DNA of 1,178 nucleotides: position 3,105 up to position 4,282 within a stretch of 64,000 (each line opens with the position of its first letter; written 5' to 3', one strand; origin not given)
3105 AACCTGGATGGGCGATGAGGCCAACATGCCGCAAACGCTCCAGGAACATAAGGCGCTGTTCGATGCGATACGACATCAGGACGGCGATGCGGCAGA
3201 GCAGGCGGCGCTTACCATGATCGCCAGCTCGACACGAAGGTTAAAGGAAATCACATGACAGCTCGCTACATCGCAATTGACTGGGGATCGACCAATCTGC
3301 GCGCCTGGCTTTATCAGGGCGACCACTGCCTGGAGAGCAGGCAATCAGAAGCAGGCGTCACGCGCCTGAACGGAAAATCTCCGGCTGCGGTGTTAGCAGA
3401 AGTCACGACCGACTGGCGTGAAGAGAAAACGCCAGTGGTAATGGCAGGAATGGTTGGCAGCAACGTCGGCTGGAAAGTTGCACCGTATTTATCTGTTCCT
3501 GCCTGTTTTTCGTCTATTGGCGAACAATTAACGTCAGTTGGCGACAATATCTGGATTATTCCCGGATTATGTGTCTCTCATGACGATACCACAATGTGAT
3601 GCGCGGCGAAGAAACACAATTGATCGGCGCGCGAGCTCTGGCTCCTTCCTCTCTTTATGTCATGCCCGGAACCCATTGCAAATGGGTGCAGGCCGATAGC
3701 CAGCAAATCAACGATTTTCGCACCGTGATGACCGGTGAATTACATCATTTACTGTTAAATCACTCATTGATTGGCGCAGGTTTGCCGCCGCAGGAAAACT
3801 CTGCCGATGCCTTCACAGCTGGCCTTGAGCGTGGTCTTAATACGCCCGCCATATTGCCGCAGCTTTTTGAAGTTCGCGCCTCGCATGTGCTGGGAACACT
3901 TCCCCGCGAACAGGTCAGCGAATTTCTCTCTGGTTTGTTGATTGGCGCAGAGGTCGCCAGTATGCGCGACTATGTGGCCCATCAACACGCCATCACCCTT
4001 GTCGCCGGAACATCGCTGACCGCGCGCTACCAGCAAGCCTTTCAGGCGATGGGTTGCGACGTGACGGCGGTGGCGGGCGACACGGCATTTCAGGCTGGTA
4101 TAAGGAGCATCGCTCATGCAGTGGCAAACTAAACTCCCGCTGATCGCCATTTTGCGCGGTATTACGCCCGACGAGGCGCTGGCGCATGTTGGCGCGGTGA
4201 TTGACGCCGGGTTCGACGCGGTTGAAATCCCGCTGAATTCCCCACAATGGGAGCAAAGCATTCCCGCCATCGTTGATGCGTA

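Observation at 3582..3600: Apparent single-base frameshift splitting dgoK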

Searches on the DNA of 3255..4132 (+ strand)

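Call 3: search_dna_similar(query=window:3255-4132:+, collection=ecoli_genomes, mode=near, max_rows=40, rows=spread)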
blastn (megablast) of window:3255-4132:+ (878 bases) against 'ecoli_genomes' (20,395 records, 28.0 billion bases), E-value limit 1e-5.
Records with a match: 5025; places in all: 5212; records where one place covers at least 80% of the query: 5024.
Genomes with a match: 5021 of 5426; with a place that covers at least 80% of the query: 5020. Places per genome that has any: lowest 1, median 1, highest 3. On chromosomes: 5208 places; on plasmids: 4.
Best place of each record, by identity: >=99% 1296; 95-99% 3729.
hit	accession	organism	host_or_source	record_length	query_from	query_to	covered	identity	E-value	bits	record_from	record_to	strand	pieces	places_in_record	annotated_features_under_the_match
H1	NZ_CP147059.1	Escherichia coli strain JKHS016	hospital wastewater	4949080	1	878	100%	100.0%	0e+0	1622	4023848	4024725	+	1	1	dgoK: 2-dehydro-3-deoxygalactonokinase | dgoA: 2-dehydro-3-deoxy-6-phosphogalactonate aldolase | dgoR: D-galactonate utilization transcriptional regulator DgoR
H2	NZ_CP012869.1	Escherichia coli strain K-12 substr. MG1655_TMP32XR1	culture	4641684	1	878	100%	99.9%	0e+0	1616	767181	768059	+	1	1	dgoK: 2-dehydro-3-deoxygalactonokinase | dgoA: 2-dehydro-3-deoxy-6-phosphogalactonate aldolase | dgoR: D-galactonate utilization transcriptional regulator DgoR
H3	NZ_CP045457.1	Escherichia coli strain ET12567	Constructed from strain GM2929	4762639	1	878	100%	99.9%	0e+0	1616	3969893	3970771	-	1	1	dgoK: 2-dehydro-3-deoxygalactonokinase | dgoA: 2-dehydro-3-deoxy-6-phosphogalactonate aldolase | dgoR: D-galactonate utilization transcriptional regulator DgoR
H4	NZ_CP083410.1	Escherichia coli strain RP437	not applicable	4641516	1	878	100%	99.9%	0e+0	1616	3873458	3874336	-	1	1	dgoK: 2-dehydro-3-deoxygalactonokinase | dgoA: 2-dehydro-3-deoxy-6-phosphogalactonate aldolase | dgoR: D-galactonate utilization transcriptional regulator DgoR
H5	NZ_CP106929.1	Escherichia coli strain MFDS1001074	food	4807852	1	878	100%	99.9%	0e+0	1616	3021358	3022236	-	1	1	dgoK: 2-dehydro-3-deoxygalactonokinase | dgoA: 2-dehydro-3-deoxy-6-phosphogalactonate aldolase | dgoR: D-galactonate utilization transcriptional regulator DgoR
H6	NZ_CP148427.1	Escherichia coli strain Z1323CEC0013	Chicken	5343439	1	878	100%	99.9%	0e+0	1616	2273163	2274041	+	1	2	dgoK: 2-dehydro-3-deoxygalactonokinase | dgoA: 2-dehydro-3-deoxy-6-phosphogalactonate aldolase | dgoR: D-galactonate utilization transcriptional regulator DgoR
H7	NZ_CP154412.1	Escherichia coli strain TF5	pig feces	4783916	1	878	100%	99.9%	0e+0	1616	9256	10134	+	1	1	dgoK: 2-dehydro-3-deoxygalactonokinase | dgoA: 2-dehydro-3-deoxy-6-phosphogalactonate aldolase | dgoR: D-galactonate utilization transcriptional regulator DgoR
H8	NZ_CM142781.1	Escherichia coli strain GPEC1292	chicken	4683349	1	878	100%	99.9%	0e+0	1616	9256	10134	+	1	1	dgoK: 2-dehydro-3-deoxygalactonokinase | dgoA: 2-dehydro-3-deoxy-6-phosphogalactonate aldolase | dgoR: D-galactonate utilization transcriptional regulator DgoR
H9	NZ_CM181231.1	Escherichia coli strain C600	Homo sapiens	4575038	1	878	100%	99.9%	0e+0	1616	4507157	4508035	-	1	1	dgoK: 2-dehydro-3-deoxygalactonokinase | dgoA: 2-dehydro-3-deoxy-6-phosphogalactonate aldolase | dgoR: D-galactonate utilization transcriptional regulator DgoR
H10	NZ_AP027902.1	Escherichia coli strain 2018-11-1BCC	Homo sapiens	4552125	1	878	100%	99.8%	0e+0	1611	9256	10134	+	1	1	dgoK: 2-dehydro-3-deoxygalactonokinase | dgoA: 2-dehydro-3-deoxy-6-phosphogalactonate aldolase | dgoR: D-galactonate utilization transcriptional regulator DgoR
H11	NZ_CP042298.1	Escherichia coli strain RM9088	crow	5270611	1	878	100%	99.3%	0e+0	1589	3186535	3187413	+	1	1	dgoK: 2-dehydro-3-deoxygalactonokinase | dgoA: 2-dehydro-3-deoxy-6-phosphogalactonate aldolase | dgoR: D-galactonate utilization transcriptional regulator DgoR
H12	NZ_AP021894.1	Escherichia coli strain 2018-10-1CC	Homo sapiens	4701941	1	878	100%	98.5%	0e+0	1550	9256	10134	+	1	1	dgoK: 2-dehydro-3-deoxygalactonokinase | dgoA: 2-dehydro-3-deoxy-6-phosphogalactonate aldolase | dgoR: D-galactonate utilization transcriptional regulator DgoR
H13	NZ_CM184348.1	Escherichia coli strain ES4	Aquarana catesbeiana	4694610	1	878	100%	98.4%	0e+0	1544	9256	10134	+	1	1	dgoK: 2-dehydro-3-deoxygalactonokinase | dgoA: 2-dehydro-3-deoxy-6-phosphogalactonate aldolase | dgoR: D-galactonate utilization transcriptional regulator DgoR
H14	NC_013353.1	Escherichia coli O103:H2 str. 12009 strain 12009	-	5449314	1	878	100%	97.7%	0e+0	1511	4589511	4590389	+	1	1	dgoK: 2-dehydro-3-deoxygalactonokinase | dgoA: 2-dehydro-3-deoxy-6-phosphogalactonate aldolase | dgoR: D-galactonate utilization transcriptional regulator DgoR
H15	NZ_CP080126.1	Escherichia coli strain PK8568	chicken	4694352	1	878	100%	97.7%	0e+0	1511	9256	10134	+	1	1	dgoK: 2-dehydro-3-deoxygalactonokinase | dgoA: 2-dehydro-3-deoxy-6-phosphogalactonate aldolase | dgoR: D-galactonate utilization transcriptional regulator DgoR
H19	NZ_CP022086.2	Escherichia coli O104:H4 strain FDAARGOS_348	Homo sapiens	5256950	1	878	100%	97.6%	0e+0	1506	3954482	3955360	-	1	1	dgoK: 2-dehydro-3-deoxygalactonokinase | dgoA: 2-dehydro-3-deoxy-6-phosphogalactonate aldolase | dgoR: D-galactonate utilization transcriptional regulator DgoR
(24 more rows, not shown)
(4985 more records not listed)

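Call 6: get_annotated_region(hit=H1, flank=4000)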
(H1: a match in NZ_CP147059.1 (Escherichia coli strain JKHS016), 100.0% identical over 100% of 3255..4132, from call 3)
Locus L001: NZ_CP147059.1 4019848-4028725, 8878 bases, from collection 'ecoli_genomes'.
description: Escherichia coli strain JKHS016 chromosome, complete genome
organism: Escherichia coli strain JKHS016 (NCBI taxid 562)
replicon: chromosome; assembly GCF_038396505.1
host: -; source: hospital wastewater; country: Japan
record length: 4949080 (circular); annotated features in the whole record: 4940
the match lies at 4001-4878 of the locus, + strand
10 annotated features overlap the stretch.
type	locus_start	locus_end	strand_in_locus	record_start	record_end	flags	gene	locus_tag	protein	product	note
CDS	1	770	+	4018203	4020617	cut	gyrB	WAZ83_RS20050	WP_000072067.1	DNA topoisomerase (ATP-hydrolyzing) subunit B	-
CDS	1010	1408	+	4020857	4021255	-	yidB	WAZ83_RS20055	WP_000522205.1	YidB family protein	-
CDS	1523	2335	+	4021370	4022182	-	yidA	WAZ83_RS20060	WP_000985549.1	sugar-phosphatase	-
CDS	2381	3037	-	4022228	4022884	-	yidX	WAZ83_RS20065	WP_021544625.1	protein YidX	-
CDS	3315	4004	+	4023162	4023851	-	dgoR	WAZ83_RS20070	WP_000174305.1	D-galactonate utilization transcriptional regulator DgoR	-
CDS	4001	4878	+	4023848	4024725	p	dgoK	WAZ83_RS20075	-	2-dehydro-3-deoxygalactonokinase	frameshifted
CDS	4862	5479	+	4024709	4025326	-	dgoA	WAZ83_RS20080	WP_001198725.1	2-dehydro-3-deoxy-6-phosphogalactonate aldolase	-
CDS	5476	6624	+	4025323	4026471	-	dgoD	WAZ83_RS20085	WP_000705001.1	galactonate dehydratase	-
CDS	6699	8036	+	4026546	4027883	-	dgoT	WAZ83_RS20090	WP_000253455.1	MFS transporter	-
CDS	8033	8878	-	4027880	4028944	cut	cbrA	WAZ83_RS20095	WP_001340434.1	colicin M resistance lipid reductase CbrA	-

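Call 7: get_annotated_region(hit=H4, flank=4000)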
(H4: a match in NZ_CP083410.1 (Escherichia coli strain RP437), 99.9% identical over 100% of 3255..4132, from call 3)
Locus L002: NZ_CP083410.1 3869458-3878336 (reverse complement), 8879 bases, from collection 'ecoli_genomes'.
description: Escherichia coli strain RP437 chromosome, complete genome
organism: Escherichia coli strain RP437 (NCBI taxid 562)
replicon: chromosome; assembly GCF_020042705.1
host: not applicable; source: agar plate; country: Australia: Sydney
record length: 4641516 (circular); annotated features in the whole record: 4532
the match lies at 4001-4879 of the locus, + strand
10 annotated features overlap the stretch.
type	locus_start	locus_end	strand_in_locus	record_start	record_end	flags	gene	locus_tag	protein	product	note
CDS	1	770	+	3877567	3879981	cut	gyrB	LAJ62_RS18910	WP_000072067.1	DNA topoisomerase (ATP-hydrolyzing) subunit B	-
CDS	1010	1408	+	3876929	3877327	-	yidB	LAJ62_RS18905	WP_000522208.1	YidB family protein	-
CDS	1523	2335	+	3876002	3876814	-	yidA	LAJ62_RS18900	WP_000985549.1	sugar-phosphatase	-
CDS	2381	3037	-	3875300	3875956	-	yidX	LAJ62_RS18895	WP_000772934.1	protein YidX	-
CDS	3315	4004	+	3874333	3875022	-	dgoR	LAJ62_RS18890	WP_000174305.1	D-galactonate utilization transcriptional regulator DgoR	-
CDS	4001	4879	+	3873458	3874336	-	dgoK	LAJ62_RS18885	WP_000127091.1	2-dehydro-3-deoxygalactonokinase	-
CDS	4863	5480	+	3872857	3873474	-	dgoA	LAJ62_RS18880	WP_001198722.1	2-dehydro-3-deoxy-6-phosphogalactonate aldolase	-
CDS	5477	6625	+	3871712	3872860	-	dgoD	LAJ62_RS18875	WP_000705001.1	galactonate dehydratase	-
CDS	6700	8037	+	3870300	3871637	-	dgoT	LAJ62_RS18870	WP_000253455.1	MFS transporter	-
CDS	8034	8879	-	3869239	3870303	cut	cbrA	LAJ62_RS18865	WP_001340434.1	colicin M resistance lipid reductase CbrA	-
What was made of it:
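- Checked: Restoring it gives the 292-aa K-12 protein. dgoK then overlaps dgoA (ATG at 4116) by 17 nt, as in K-12 (calls 6, 7).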

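Call 9: search_dna_similar(query=window:3255-4132:+, collection=ecoli_genomes, mode=near, max_rows=60, rows=best)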
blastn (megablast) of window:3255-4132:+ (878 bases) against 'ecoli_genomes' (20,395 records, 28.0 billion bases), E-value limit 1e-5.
Records with a match: 5025; places in all: 5212; records where one place covers at least 80% of the query: 5024.
Genomes with a match: 5021 of 5426; with a place that covers at least 80% of the query: 5020. Places per genome that has any: lowest 1, median 1, highest 3. On chromosomes: 5208 places; on plasmids: 4.
Best place of each record, by identity: >=99% 1296; 95-99% 3729.
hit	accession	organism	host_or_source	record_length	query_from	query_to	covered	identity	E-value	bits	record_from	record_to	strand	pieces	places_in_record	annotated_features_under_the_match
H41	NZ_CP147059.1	Escherichia coli strain JKHS016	hospital wastewater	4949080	1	878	100%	100.0%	0e+0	1622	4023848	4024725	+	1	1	dgoK: 2-dehydro-3-deoxygalactonokinase | dgoA: 2-dehydro-3-deoxy-6-phosphogalactonate aldolase | dgoR: D-galactonate utilization transcriptional regulator DgoR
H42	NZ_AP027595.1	Escherichia coli strain LR-64-2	Homo sapiens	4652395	1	878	100%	100.0%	0e+0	1622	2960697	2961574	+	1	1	dgoK: 2-dehydro-3-deoxygalactonokinase | dgoA: 2-dehydro-3-deoxy-6-phosphogalactonate aldolase | dgoR: D-galactonate utilization transcriptional regulator DgoR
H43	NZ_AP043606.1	Escherichia coli strain AST198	Homo sapiens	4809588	1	878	100%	100.0%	0e+0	1622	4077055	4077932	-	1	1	dgoK: 2-dehydro-3-deoxygalactonokinase | dgoA: 2-dehydro-3-deoxy-6-phosphogalactonate aldolase | dgoR: D-galactonate utilization transcriptional regulator DgoR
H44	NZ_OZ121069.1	Escherichia coli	Homo sapiens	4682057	1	878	100%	100.0%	0e+0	1622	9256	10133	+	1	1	dgoK: 2-dehydro-3-deoxygalactonokinase | dgoA: 2-dehydro-3-deoxy-6-phosphogalactonate aldolase | dgoR: D-galactonate utilization transcriptional regulator DgoR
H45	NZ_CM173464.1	Escherichia coli strain E423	cloacal swab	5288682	1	878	100%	100.0%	0e+0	1622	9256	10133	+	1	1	dgoK: 2-dehydro-3-deoxygalactonokinase | dgoA: 2-dehydro-3-deoxy-6-phosphogalactonate aldolase | dgoR: D-galactonate utilization transcriptional regulator DgoR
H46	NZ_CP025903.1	Escherichia coli strain 300709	Homo sapiens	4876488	1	878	100%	99.9%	0e+0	1616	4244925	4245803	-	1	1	dgoK: 2-dehydro-3-deoxygalactonokinase | dgoA: 2-dehydro-3-deoxy-6-phosphogalactonate aldolase | dgoR: D-galactonate utilization transcriptional regulator DgoR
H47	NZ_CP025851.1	Escherichia coli strain 510016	Homo sapiens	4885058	1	878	100%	99.9%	0e+0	1616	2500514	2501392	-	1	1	dgoK: 2-dehydro-3-deoxygalactonokinase | dgoA: 2-dehydro-3-deoxy-6-phosphogalactonate aldolase | dgoR: D-galactonate utilization transcriptional regulator DgoR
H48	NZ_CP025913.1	Escherichia coli strain 203740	Homo sapiens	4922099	1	878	100%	99.9%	0e+0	1616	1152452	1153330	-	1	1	dgoK: 2-dehydro-3-deoxygalactonokinase | dgoA: 2-dehydro-3-deoxy-6-phosphogalactonate aldolase | dgoR: D-galactonate utilization transcriptional regulator DgoR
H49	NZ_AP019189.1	Escherichia coli strain M217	Homo sapiens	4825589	1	878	100%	99.9%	0e+0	1616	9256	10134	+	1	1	dgoK: 2-dehydro-3-deoxygalactonokinase | dgoA: 2-dehydro-3-deoxy-6-phosphogalactonate aldolase | dgoR: D-galactonate utilization transcriptional regulator DgoR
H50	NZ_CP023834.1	Escherichia coli strain 4/2-1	Homo sapiens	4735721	1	878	100%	99.9%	0e+0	1616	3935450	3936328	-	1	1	dgoK: 2-dehydro-3-deoxygalactonokinase | dgoA: 2-dehydro-3-deoxy-6-phosphogalactonate aldolase | dgoR: D-galactonate utilization transcriptional regulator DgoR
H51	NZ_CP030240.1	Escherichia coli strain ER1709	-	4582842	1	878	100%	99.9%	0e+0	1616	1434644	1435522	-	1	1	dgoK: 2-dehydro-3-deoxygalactonokinase | dgoA: 2-dehydro-3-deoxy-6-phosphogalactonate aldolase | dgoR: D-galactonate utilization transcriptional regulator DgoR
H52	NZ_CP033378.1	Escherichia coli strain L73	goose anus swab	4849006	1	878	100%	99.9%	0e+0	1616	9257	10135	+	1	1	dgoK: 2-dehydro-3-deoxygalactonokinase | dgoA: 2-dehydro-3-deoxy-6-phosphogalactonate aldolase | dgoR: D-galactonate utilization transcriptional regulator DgoR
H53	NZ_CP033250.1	Escherichia coli strain ECCHD184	chicken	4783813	1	878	100%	99.9%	0e+0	1616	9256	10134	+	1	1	dgoK: 2-dehydro-3-deoxygalactonokinase | dgoA: 2-dehydro-3-deoxy-6-phosphogalactonate aldolase | dgoR: D-galactonate utilization transcriptional regulator DgoR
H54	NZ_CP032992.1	Escherichia coli strain W5-6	Jin River water W5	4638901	1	878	100%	99.9%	0e+0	1616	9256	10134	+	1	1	dgoK: 2-dehydro-3-deoxygalactonokinase | dgoA: 2-dehydro-3-deoxy-6-phosphogalactonate aldolase | dgoR: D-galactonate utilization transcriptional regulator DgoR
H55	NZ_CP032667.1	Escherichia coli str. K-12 substr. MG1655 strain K-12 ...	Laboratory strain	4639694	1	878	100%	99.9%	0e+0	1616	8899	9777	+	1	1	dgoK: 2-dehydro-3-deoxygalactonokinase | dgoA: 2-dehydro-3-deoxy-6-phosphogalactonate aldolase | dgoR: D-galactonate utilization transcriptional regulator DgoR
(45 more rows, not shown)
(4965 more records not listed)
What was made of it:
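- Divergence within the lineage is too small to show relaxed selection on dgoK, since the allele is 100% identical in all carriers (call 9).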

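Call 57: search_dna_similar(query=window:3558-3617:+, collection=ecoli_genomes, mode=near, max_rows=25, rows=best)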
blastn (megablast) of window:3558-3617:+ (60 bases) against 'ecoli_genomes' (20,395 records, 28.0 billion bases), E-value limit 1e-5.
Records with a match: 4186; places in all: 4343; records where one place covers at least 80% of the query: 4186.
Genomes with a match: 4182 of 5426; with a place that covers at least 80% of the query: 4182. Places per genome that has any: lowest 1, median 1, highest 3. On chromosomes: 4339 places; on plasmids: 4.
Best place of each record, by identity: >=99% 5; 95-99% 4010; 90-95% 171.
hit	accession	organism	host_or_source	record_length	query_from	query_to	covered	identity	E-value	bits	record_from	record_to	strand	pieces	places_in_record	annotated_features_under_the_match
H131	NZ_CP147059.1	Escherichia coli strain JKHS016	hospital wastewater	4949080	1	60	100%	100.0%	2e-22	111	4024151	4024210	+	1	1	dgoK: 2-dehydro-3-deoxygalactonokinase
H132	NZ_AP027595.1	Escherichia coli strain LR-64-2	Homo sapiens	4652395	1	60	100%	100.0%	2e-22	111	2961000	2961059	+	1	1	dgoK: 2-dehydro-3-deoxygalactonokinase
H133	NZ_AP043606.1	Escherichia coli strain AST198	Homo sapiens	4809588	1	60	100%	100.0%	2e-22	111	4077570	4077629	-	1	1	dgoK: 2-dehydro-3-deoxygalactonokinase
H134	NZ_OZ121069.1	Escherichia coli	Homo sapiens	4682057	1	60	100%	100.0%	2e-22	111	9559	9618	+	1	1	dgoK: 2-dehydro-3-deoxygalactonokinase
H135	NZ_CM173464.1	Escherichia coli strain E423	cloacal swab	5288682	1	60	100%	100.0%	2e-22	111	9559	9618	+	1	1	dgoK: 2-dehydro-3-deoxygalactonokinase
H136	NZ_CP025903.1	Escherichia coli strain 300709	Homo sapiens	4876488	1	60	100%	98.4%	8e-21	106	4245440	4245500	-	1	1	dgoK: 2-dehydro-3-deoxygalactonokinase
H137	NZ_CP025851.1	Escherichia coli strain 510016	Homo sapiens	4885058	1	60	100%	98.4%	8e-21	106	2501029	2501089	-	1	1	dgoK: 2-dehydro-3-deoxygalactonokinase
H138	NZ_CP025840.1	Escherichia coli strain 214-4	Homo sapiens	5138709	1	60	100%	98.4%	8e-21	106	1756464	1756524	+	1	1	dgoK: 2-dehydro-3-deoxygalactonokinase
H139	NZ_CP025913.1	Escherichia coli strain 203740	Homo sapiens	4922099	1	60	100%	98.4%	8e-21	106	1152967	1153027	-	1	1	dgoK: 2-dehydro-3-deoxygalactonokinase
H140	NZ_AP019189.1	Escherichia coli strain M217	Homo sapiens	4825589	1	60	100%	98.4%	8e-21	106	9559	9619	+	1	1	dgoK: 2-dehydro-3-deoxygalactonokinase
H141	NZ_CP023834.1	Escherichia coli strain 4/2-1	Homo sapiens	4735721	1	60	100%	98.4%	8e-21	106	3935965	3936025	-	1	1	dgoK: 2-dehydro-3-deoxygalactonokinase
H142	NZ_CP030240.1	Escherichia coli strain ER1709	-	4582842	1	60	100%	98.4%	8e-21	106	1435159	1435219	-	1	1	dgoK: 2-dehydro-3-deoxygalactonokinase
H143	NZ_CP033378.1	Escherichia coli strain L73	goose anus swab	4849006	1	60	100%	98.4%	8e-21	106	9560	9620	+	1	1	dgoK: 2-dehydro-3-deoxygalactonokinase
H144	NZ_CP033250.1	Escherichia coli strain ECCHD184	chicken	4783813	1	60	100%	98.4%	8e-21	106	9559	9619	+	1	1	dgoK: 2-dehydro-3-deoxygalactonokinase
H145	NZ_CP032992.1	Escherichia coli strain W5-6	Jin River water W5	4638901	1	60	100%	98.4%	8e-21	106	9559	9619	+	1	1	dgoK: 2-dehydro-3-deoxygalactonokinase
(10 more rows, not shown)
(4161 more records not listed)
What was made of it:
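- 3588..3588 (+): Site of the 1-bp deletion: a single A where intact alleles have AA (GATAACC to GATACC), codon 112. A 60-nt exact-match census finds this junction in 5 of 4,182 genomes that match the region (call 57).
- The two-frame arrangement is confined to 5 of about 4,180 genomes instead of being conserved (call 57).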
